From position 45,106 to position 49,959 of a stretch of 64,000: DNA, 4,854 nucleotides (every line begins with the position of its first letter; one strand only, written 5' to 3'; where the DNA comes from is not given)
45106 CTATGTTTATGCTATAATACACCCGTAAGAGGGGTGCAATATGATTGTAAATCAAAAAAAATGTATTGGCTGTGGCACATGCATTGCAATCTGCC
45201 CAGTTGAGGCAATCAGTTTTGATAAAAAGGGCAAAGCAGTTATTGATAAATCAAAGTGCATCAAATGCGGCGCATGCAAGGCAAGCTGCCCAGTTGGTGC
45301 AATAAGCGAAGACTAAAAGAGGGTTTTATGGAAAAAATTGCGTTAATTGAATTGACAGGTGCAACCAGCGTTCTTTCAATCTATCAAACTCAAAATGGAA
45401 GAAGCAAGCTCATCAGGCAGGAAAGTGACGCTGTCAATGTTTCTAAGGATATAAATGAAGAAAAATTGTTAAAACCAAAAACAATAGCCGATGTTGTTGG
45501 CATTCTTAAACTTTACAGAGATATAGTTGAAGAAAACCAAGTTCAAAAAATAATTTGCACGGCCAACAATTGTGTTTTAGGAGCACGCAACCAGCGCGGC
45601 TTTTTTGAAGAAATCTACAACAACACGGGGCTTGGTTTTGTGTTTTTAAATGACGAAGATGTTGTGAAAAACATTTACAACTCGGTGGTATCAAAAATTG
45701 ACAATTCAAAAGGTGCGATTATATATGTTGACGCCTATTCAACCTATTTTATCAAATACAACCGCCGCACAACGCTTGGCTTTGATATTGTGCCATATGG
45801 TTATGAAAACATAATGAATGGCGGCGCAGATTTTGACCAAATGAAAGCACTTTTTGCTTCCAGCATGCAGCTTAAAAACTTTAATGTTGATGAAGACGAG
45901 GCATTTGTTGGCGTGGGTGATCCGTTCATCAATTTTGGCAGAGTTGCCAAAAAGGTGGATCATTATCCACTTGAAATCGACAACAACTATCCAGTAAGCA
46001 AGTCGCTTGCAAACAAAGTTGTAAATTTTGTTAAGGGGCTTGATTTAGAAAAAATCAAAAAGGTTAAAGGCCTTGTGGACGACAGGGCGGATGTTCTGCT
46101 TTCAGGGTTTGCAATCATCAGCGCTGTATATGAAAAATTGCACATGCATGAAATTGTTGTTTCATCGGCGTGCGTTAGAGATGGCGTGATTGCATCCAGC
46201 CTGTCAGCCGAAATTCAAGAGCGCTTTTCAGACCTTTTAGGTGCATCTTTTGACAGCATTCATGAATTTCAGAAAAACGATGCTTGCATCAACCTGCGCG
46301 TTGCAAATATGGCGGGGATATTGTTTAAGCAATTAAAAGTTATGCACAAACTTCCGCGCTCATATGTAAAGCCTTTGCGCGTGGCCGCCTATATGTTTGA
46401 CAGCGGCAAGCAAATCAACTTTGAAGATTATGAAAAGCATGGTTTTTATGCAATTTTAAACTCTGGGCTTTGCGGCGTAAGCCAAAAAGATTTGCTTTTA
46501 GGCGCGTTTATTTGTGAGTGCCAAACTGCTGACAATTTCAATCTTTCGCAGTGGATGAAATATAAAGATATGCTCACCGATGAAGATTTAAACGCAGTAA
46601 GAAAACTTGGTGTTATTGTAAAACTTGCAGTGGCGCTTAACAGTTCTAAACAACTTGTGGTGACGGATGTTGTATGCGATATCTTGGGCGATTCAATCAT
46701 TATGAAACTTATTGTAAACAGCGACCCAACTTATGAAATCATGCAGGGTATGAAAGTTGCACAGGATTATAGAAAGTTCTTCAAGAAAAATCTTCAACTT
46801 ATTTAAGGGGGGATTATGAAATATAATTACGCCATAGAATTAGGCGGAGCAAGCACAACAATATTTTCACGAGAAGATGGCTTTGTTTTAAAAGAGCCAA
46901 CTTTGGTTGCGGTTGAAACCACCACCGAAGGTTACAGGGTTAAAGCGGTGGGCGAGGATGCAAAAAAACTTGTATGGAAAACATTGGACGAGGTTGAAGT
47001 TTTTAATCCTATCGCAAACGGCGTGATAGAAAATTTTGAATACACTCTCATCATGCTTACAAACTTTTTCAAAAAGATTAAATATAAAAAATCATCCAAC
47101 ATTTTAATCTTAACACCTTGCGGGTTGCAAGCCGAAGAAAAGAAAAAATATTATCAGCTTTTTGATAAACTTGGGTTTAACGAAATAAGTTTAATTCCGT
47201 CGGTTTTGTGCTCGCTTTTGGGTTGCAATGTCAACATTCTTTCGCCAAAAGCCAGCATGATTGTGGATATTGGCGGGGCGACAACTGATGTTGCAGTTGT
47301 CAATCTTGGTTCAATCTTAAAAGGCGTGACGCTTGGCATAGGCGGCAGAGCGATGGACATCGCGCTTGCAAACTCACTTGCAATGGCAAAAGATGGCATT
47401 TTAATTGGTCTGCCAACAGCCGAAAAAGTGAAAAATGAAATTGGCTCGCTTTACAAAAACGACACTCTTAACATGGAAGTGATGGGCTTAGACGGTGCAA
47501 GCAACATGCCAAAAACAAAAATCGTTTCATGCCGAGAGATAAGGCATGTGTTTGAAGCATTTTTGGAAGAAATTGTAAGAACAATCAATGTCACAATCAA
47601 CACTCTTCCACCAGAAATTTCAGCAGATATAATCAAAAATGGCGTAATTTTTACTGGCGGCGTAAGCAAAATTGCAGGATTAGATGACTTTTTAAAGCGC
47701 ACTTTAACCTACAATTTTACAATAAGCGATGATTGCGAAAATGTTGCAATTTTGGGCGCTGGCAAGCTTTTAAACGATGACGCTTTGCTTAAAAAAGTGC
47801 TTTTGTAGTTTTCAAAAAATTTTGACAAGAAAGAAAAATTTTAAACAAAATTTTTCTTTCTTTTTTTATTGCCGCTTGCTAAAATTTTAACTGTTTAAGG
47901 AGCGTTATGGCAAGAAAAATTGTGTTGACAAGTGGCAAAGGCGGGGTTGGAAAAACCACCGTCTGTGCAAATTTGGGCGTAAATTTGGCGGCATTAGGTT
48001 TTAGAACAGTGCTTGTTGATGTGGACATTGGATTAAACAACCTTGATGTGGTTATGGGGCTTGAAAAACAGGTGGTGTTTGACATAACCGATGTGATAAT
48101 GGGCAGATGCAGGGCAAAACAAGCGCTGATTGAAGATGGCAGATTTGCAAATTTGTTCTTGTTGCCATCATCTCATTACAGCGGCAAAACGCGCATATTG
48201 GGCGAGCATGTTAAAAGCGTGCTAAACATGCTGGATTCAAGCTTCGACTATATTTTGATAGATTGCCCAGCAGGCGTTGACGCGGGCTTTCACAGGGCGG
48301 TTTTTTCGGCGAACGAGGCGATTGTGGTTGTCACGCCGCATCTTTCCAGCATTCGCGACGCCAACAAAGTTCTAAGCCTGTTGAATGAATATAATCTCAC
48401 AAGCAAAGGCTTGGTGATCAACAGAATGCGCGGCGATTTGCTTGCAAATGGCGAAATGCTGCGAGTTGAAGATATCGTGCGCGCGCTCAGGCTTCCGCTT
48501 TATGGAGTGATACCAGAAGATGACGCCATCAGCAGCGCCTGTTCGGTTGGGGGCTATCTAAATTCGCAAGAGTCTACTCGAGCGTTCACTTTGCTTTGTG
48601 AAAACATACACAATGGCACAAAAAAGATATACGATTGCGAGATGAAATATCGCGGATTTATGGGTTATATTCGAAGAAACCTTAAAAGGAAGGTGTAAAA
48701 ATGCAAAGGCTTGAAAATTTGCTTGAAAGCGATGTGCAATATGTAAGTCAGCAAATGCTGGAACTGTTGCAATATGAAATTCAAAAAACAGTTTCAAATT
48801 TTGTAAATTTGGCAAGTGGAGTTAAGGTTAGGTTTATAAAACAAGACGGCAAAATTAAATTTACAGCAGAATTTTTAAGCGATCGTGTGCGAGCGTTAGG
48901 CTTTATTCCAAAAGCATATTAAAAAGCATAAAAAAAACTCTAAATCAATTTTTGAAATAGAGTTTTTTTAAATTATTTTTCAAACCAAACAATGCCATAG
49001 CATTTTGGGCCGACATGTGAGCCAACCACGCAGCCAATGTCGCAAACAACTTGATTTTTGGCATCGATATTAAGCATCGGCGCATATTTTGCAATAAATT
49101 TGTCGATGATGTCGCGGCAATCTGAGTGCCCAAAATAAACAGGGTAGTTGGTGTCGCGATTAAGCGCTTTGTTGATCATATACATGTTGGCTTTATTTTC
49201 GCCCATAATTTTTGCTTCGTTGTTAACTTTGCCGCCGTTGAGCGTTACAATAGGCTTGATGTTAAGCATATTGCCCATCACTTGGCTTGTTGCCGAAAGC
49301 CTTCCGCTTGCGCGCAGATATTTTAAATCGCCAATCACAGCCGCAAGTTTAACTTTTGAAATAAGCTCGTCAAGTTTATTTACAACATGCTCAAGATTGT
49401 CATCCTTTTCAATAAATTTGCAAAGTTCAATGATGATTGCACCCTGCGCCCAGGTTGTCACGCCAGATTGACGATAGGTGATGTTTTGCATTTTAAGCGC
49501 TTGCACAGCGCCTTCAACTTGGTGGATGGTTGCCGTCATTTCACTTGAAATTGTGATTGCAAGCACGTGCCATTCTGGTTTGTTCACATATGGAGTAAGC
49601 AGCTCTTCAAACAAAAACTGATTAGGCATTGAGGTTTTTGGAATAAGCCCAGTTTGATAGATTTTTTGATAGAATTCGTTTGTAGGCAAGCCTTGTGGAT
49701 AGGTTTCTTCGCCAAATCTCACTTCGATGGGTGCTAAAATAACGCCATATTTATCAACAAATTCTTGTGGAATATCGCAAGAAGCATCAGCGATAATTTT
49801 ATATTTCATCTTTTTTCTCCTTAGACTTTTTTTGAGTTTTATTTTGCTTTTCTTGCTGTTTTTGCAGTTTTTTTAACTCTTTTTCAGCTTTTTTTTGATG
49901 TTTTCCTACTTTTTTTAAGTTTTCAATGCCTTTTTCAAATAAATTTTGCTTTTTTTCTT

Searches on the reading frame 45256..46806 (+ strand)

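Call 74: search_protein_families(library=pfam, proteins=[window:45256-46806:+], max_evalue=0.00001)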
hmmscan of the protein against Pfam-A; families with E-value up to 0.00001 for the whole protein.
window:45256-46806:+ (516 aa): 2 families
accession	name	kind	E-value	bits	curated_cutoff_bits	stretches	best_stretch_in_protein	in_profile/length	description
PF02541.22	Ppx-GppA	-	7.5e-20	72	27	2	244-317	210-283/285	Ppx/GppA phosphatase family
PF21447.3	Ppx-GppA_III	-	1e-10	42.1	27.3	1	346-486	20-157/177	Ppx/GppA phosphatase, domain III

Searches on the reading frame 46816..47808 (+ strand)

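Call 74: search_protein_families(library=pfam, proteins=[window:46816-47808:+], max_evalue=0.00001)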
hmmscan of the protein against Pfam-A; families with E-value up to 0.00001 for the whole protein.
window:46816-47808:+ (330 aa): 3 families
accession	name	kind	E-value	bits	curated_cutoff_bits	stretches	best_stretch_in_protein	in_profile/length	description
PF06723.19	MreB_Mbl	-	1.5e-75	254.5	27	1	5-322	4-322/327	MreB/Mbl protein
PF00022.25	Actin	-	4e-12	45.9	27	1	19-190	22-189/410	Actin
PF14450.12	FtsA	-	1.3e-10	42.1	31.8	1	149-303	2-109/127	Cell division protein FtsA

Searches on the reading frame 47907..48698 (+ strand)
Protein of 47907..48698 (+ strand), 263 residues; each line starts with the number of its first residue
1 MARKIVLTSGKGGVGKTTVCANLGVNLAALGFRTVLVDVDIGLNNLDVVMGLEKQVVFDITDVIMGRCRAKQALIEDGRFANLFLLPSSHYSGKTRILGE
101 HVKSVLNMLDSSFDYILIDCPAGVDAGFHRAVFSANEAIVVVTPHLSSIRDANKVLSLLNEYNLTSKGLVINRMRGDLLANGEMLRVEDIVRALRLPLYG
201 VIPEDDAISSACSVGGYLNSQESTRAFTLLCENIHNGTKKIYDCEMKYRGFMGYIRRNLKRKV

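Call 74: search_protein_families(library=pfam, proteins=[window:47907-48698:+], max_evalue=0.00001)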
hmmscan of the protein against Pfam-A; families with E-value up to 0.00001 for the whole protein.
window:47907-48698:+ (263 aa): 7 families
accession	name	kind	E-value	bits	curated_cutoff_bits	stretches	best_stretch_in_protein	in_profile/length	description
PF01656.29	CbiA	-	3.9e-22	79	25.4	1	5-211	1-118/125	CobQ/CobB/MinD/ParA nucleotide binding domain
PF13614.12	AAA_31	-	1.1e-21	78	27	1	3-162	2-167/177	AAA domain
PF10609.15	ParA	-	7.9e-19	68.5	27.1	1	3-216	4-223/246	NUBPL iron-transfer P-loop NTPase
PF02374.21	ArsA_ATPase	-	7.2e-11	42.3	24.3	1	4-40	2-38/305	Anion-transporting ATPase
PF06564.18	CBP_BcsQ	-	1.4e-09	38.3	21.3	0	102-210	105-205/234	Cellulose biosynthesis protein BcsQ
PF00142.24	Fer4_NifH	-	1e-08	35.4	25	0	106-248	110-258/271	4Fe-4S iron sulfur cluster binding proteins, NifH/frxC family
PF09140.17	MipZ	-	1.4e-07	31.5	20.7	1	4-151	2-135/262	ATPase MipZ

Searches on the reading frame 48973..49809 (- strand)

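Call 74: search_protein_families(library=pfam, proteins=[window:48973-49809:-], max_evalue=0.00001)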
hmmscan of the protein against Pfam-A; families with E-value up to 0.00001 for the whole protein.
window:48973-49809:- (278 aa): 1 family
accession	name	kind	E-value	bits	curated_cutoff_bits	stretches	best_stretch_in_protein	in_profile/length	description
PF02645.21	DegV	-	5.4e-60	203.5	27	1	2-278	1-280/280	Uncharacterised protein, DegV family COG1307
